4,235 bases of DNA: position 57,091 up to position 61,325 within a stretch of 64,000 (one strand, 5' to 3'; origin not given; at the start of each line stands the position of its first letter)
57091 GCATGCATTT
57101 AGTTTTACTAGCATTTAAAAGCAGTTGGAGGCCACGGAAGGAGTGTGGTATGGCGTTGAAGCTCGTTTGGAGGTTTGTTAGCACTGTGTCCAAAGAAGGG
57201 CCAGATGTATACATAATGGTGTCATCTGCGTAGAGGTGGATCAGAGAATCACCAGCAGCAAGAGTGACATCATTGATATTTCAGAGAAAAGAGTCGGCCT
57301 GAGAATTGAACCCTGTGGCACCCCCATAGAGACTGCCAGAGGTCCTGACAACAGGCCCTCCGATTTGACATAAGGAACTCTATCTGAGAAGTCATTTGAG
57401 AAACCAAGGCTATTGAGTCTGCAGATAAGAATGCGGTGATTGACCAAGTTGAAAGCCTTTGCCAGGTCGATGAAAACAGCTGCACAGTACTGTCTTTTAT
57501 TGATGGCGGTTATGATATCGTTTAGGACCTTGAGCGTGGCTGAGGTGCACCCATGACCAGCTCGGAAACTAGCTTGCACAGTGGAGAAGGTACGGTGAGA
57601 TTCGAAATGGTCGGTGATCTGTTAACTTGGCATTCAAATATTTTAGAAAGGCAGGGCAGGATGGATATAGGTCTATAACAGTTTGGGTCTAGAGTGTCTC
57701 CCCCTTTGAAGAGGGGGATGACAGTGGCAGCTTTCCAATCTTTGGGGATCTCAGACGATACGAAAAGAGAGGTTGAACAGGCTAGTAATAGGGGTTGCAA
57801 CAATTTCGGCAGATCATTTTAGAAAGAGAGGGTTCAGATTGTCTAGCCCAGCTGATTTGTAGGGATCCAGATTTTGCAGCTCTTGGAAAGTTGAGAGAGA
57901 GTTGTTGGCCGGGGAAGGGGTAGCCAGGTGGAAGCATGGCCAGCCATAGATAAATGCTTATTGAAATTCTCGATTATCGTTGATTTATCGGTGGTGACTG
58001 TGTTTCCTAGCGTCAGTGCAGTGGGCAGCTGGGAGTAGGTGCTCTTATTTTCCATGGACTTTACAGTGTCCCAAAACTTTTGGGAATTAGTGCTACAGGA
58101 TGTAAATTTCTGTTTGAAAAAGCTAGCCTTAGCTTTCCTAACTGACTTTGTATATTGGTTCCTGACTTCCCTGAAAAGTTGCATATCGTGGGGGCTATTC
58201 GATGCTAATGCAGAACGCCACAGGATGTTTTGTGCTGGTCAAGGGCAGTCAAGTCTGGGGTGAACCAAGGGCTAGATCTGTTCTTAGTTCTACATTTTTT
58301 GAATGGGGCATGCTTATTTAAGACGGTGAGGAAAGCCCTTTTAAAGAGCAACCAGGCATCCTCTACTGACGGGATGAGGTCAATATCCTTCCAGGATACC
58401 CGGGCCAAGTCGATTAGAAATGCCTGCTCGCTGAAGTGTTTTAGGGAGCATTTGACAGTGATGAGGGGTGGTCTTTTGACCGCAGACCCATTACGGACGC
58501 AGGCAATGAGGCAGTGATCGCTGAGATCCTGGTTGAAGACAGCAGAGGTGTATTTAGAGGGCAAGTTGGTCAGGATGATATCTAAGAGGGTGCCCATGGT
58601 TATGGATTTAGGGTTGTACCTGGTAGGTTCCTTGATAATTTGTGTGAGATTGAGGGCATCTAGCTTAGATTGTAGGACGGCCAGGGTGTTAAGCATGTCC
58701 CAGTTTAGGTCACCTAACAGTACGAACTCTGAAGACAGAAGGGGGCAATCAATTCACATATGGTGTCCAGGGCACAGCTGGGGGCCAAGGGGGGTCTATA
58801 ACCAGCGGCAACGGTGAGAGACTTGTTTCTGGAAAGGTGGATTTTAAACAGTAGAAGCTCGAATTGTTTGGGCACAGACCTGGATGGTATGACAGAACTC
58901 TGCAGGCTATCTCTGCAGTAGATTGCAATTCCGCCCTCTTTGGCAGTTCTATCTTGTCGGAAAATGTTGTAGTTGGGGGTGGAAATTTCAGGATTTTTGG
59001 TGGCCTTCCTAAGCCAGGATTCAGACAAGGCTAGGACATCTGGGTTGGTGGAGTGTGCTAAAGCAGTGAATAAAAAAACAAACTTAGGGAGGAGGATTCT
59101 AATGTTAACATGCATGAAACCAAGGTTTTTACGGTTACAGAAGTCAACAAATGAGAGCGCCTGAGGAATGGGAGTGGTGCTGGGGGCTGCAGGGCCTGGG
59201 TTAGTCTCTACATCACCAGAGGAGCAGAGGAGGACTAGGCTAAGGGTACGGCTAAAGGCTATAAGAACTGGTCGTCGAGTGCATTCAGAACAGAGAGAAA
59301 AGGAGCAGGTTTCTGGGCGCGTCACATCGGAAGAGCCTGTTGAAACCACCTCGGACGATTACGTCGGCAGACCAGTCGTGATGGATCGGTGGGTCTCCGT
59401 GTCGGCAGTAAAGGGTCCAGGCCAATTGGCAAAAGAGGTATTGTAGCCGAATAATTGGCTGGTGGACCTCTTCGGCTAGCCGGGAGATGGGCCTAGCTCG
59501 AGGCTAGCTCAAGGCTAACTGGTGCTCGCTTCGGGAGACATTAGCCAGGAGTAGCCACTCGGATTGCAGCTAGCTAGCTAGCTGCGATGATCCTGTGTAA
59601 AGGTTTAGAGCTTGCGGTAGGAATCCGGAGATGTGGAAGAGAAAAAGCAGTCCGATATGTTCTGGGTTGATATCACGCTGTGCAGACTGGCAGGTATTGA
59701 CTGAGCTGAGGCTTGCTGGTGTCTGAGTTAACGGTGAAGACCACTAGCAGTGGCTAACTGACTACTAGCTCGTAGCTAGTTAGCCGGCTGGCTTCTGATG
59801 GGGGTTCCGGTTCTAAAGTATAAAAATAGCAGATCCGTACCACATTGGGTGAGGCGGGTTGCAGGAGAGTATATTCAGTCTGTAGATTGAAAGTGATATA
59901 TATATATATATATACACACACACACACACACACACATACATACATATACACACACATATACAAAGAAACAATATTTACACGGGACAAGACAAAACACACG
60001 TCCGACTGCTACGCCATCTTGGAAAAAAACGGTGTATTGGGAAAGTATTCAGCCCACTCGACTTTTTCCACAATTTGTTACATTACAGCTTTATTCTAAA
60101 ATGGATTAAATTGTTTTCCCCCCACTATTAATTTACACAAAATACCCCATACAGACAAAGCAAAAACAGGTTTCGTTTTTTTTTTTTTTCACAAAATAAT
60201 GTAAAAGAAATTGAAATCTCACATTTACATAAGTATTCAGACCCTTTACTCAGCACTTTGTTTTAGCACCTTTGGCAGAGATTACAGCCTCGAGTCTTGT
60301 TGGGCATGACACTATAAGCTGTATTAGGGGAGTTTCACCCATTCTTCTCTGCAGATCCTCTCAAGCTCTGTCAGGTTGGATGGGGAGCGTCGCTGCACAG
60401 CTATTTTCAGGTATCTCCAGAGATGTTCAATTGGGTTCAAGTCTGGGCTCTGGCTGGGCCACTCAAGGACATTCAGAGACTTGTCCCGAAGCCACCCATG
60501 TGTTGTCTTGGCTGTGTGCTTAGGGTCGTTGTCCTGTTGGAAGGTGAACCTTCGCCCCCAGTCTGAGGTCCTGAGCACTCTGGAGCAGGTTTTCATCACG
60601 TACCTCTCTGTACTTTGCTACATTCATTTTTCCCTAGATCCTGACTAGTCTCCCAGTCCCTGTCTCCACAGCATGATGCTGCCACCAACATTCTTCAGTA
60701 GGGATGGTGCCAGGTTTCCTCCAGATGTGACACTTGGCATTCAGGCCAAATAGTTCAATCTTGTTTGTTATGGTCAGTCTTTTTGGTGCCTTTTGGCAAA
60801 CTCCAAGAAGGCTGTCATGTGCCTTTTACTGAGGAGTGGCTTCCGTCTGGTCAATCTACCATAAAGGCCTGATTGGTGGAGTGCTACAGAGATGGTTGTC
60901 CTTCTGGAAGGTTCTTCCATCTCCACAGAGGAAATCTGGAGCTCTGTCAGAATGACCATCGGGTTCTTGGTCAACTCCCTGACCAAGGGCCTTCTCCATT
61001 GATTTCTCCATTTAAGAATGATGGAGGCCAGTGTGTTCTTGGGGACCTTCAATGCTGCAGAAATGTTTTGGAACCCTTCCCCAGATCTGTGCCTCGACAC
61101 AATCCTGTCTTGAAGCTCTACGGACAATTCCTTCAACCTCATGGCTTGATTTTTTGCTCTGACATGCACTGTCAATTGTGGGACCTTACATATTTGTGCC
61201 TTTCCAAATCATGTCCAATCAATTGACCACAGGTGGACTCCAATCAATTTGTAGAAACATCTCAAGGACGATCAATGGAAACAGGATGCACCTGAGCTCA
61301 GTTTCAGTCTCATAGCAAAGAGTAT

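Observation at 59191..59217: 2A-like 'ribosome skipping' peptide (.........) at the N-terminus of a LINE ORF2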

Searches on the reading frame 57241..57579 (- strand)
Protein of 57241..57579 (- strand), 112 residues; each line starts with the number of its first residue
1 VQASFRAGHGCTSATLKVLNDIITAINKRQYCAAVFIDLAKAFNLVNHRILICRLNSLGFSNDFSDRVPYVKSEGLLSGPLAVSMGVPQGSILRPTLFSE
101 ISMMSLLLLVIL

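Call 6: search_protein_families(library=pfam, proteins=[window:57241-57579:-], max_evalue=0.01)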
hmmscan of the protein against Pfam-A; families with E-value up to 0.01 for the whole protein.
window:57241-57579:- (112 aa): 1 family
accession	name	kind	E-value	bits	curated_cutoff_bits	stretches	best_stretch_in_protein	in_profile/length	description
PF00078.32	RVT_1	-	8.2e-10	39.2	29.6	1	2-99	41-131/205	Reverse transcriptase (RNA-dependent DNA polymerase)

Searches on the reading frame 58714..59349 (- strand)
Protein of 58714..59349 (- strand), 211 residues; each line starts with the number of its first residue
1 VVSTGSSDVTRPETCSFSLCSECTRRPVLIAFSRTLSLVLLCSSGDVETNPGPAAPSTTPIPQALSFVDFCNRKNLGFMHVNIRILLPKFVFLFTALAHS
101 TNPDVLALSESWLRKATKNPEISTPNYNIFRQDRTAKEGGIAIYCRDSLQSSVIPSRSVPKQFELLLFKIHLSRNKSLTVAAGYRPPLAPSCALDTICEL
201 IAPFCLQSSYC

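Call 6: search_protein_families(library=pfam, proteins=[window:58714-59349:-], max_evalue=0.01)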
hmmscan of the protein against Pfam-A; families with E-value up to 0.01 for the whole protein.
window:58714-59349:- (211 aa): 1 family
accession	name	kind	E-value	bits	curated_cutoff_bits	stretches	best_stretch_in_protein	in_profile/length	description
PF03372.29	Exo_endo_phos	-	0.00019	21.7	24.5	1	95-159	23-91/225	Endonuclease/Exonuclease/phosphatase family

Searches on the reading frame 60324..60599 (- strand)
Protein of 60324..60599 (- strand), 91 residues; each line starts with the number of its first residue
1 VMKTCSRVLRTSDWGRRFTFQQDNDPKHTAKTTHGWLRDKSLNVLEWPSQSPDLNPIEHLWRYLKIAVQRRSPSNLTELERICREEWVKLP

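Call 6: search_protein_families(library=pfam, proteins=[window:60324-60599:-], max_evalue=0.01)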
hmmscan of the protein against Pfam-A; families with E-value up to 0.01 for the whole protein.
window:60324-60599:- (91 aa): 1 family
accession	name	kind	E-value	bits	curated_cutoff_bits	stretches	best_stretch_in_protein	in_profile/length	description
PF13358.12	DDE_3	-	4.1e-11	43.4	28.6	1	16-79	79-145/146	DDE superfamily endonuclease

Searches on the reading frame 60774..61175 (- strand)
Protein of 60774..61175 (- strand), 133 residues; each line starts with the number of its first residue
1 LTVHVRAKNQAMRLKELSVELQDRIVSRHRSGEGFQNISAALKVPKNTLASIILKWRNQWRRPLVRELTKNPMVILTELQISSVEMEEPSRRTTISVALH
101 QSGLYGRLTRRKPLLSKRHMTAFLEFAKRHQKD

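Call 6: search_protein_families(library=pfam, proteins=[window:60774-61175:-], max_evalue=0.01)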
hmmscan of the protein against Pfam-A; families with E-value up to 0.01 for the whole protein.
window:60774-61175:- (133 aa): 2 families
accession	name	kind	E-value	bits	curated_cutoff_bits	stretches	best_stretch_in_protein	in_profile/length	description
PF25787.1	HTH_SB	-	3e-19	68.9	43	1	12-58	2-48/53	Sleeping Beauty transposase HTH domain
PF01498.24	HTH_Tnp_Tc3_2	-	2.5e-15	57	31.5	1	61-131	1-71/72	Transposase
